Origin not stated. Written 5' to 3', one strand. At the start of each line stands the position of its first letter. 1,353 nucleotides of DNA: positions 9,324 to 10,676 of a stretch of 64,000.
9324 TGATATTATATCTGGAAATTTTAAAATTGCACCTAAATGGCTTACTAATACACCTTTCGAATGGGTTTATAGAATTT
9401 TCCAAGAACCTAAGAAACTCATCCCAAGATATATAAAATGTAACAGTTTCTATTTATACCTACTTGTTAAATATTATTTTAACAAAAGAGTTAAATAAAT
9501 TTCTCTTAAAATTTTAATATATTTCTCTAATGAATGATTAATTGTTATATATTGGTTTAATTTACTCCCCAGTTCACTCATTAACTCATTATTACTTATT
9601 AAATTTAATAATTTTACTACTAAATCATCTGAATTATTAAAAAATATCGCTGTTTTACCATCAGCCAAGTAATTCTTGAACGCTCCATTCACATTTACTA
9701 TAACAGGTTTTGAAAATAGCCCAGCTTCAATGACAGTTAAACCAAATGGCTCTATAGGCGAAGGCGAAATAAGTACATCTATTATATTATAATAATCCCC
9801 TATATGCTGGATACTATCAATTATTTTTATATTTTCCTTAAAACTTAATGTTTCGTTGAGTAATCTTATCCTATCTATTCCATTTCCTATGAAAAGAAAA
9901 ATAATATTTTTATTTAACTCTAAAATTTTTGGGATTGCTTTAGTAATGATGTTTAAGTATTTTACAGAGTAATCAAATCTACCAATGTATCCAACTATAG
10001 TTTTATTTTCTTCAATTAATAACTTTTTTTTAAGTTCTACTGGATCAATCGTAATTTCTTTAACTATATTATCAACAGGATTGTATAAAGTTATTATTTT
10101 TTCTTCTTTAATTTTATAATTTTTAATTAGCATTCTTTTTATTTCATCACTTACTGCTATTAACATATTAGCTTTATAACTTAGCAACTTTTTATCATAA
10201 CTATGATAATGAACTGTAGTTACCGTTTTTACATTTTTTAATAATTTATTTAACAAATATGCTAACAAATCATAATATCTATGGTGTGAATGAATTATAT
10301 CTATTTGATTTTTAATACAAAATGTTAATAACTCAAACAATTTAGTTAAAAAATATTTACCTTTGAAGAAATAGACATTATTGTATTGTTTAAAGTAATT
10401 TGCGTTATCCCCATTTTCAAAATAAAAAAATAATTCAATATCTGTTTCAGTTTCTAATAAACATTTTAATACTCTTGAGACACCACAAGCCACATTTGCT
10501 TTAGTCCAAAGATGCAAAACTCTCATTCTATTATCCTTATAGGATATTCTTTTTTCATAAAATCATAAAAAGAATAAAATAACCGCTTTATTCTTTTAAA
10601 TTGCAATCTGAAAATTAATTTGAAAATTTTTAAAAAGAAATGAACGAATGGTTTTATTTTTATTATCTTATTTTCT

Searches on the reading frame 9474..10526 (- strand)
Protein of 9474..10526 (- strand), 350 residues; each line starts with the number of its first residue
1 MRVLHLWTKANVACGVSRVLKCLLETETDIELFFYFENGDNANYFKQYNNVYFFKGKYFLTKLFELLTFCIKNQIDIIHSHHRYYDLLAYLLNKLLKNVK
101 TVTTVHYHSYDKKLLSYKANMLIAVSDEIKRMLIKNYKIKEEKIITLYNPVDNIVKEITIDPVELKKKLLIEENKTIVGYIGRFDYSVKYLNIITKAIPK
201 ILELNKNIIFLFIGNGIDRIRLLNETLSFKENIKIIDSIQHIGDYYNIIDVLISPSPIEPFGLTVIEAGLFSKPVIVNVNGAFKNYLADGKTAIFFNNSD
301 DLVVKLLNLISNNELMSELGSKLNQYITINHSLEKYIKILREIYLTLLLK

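Call 80: find_encoding_contigs(protein=window:9474-10526:-, flank=10000, max_places=1)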
Protein window:9474-10526:- (350 aa): 5 contigs read that carry it; 1 place shown.
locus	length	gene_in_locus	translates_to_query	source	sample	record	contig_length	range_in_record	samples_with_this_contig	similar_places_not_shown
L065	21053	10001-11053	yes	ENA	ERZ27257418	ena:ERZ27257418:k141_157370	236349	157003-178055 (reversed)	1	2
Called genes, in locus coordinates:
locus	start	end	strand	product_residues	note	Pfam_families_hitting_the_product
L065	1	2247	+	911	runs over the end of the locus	PF08448:PAS_4 (faint), PF13188:PAS_8 (faint), PF13426:PAS_9 (faint), PF00989:PAS (weak), PF02518:HATPase_c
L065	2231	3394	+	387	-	PF00072:Response_reg, PF08668:HDOD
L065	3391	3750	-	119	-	PF08378:NERD, PF02021:UPF0102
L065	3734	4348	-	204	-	PF01351:RNase_HII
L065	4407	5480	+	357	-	PF00534:Glycos_transf_1 (weak), PF13692:Glyco_trans_1_4 (weak)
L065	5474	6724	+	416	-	PF01943:Polysacc_synt, PF13440:Polysacc_synt_3 (faint)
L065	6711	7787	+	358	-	PF00534:Glycos_transf_1, PF13692:Glyco_trans_1_4, PF13524:Glyco_trans_1_2, PF20706:GT4-conflict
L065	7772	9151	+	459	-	-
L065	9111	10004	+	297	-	PF00535:Glycos_transf_2, PF13641:Glyco_tranf_2_3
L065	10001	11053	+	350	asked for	PF13439:Glyco_transf_4, PF00534:Glycos_transf_1, PF13692:Glyco_trans_1_4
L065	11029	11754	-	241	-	PF03808:Glyco_tran_WecG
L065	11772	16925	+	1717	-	PF01364:Peptidase_C25, PF15711:ILEI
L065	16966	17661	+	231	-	PF02224:Cytidylate_kin, PF13189:Cytidylate_kin2, PF13238:AAA_18 (weak), PF13207:AAA_17 (weak)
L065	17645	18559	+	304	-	PF02401:LYTB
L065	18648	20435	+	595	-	PF17092:PCB_OB (faint), PF00575:S1, PF13509:S1_2 (faint), PF00575:S1, PF23459:S1_RRP5, PF00575:S1, PF23459:S1_RRP5 (weak), PF00575:S1, +1 more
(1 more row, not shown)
